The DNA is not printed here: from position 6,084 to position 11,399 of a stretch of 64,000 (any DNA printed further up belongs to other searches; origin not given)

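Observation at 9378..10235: A conserved C-terminal module has invariant Cys and His motifs and no recognisable family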

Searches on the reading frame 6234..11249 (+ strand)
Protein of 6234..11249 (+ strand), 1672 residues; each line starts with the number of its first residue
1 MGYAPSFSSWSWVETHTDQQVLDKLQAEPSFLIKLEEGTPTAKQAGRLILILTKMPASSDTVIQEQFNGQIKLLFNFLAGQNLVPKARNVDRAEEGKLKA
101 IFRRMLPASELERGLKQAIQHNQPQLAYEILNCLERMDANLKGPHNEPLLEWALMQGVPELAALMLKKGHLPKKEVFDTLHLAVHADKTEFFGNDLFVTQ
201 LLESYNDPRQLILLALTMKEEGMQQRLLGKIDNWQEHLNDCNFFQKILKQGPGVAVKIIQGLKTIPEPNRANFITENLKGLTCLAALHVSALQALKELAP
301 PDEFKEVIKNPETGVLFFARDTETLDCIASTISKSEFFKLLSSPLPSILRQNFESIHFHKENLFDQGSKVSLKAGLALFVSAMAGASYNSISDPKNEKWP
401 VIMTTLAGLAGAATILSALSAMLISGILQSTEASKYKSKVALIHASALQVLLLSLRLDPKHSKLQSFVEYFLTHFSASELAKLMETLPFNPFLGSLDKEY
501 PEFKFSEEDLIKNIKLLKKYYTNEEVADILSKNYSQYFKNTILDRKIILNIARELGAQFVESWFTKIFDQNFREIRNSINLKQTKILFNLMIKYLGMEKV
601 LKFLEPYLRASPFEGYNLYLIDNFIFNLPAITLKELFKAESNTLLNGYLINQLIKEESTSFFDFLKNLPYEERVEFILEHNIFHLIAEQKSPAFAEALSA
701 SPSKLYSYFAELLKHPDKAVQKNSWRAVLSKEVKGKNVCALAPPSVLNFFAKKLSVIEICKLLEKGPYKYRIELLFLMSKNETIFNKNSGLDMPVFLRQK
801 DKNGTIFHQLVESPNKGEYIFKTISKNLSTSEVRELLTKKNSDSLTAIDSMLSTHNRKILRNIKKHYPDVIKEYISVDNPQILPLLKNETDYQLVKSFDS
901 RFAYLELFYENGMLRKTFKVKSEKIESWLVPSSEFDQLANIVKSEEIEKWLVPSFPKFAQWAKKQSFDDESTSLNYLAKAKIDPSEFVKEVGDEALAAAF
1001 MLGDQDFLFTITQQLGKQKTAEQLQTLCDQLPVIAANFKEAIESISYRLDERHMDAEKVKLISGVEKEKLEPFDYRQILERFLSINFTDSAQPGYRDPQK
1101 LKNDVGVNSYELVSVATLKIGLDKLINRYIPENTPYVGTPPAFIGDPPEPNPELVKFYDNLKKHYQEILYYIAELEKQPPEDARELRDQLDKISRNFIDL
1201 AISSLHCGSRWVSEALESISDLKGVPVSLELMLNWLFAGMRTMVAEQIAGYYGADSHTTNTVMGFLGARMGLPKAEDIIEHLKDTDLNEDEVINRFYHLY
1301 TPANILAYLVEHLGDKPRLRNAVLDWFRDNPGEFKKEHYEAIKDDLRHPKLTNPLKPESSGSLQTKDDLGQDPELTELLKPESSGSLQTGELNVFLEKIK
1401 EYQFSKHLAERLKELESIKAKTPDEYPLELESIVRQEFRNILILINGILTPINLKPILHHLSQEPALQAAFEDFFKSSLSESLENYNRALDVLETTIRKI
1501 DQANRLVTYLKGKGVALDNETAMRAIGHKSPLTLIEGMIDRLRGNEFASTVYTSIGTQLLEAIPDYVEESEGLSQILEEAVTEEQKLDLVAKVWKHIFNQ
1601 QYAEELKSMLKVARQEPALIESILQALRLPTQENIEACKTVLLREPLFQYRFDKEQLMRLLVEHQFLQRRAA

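Call 6: search_protein_families(library=pfam, proteins=[window:6234-11249:+], max_evalue=1)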
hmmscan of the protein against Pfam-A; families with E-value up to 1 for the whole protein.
window:6234-11249:+ (1672 aa): 7 families
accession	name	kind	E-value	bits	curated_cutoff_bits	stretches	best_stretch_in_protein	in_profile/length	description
PF08609.16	Fes1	-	0.00017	22.9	22.3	1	1451-1506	36-89/89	Nucleotide exchange factor Fes1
PF08350.17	FilR1_middle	-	0.0067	16.9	27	1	857-928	49-117/128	Methanogenesis regulatory protein FilR1, middle domain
PF20463.3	PDH_C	-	0.1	13.3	22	0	1462-1511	53-101/102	Prephenate dehydrogenase, dimerization domain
PF12319.13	TryThrA_C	-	0.2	11.5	22.8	1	834-981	25-173/216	Tryptophan-Threonine-rich plasmodium antigen C terminal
PF10000.15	ACT_3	-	0.21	11.9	25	0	1560-1589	37-65/70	ACT domain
PF07308.18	DUF1456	-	0.22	12.2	27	0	503-540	12-49/68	Protein of unknown function (DUF1456)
PF18373.7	Spectrin_2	-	0.92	10.1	26.4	0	841-872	14-45/78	Spectrin like domain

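Call 8: search_solved_structures(query=window:6234-11249:+, max_evalue=1)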
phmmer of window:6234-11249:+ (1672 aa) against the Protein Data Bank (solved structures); distinct sequences matched with E-value up to 1: 1.
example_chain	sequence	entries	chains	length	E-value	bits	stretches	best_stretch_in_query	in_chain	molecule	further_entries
7tbq_A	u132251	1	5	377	0.41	11.2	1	1161-1289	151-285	D7 LOV2-DARPin fusion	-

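Call 25: search_protein_families(library=ncbifam, proteins=[window:6234-11249:+], max_evalue=0.1)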
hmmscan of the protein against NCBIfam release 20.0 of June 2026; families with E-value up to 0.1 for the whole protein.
window:6234-11249:+ (1672 aa): 0 families
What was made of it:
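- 6234..11252 (+): Gene 1, 1672 aa, large helical protein carrying the module. No Pfam/NCBIfam/PDB family at significance (calls 6, 8, 25).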
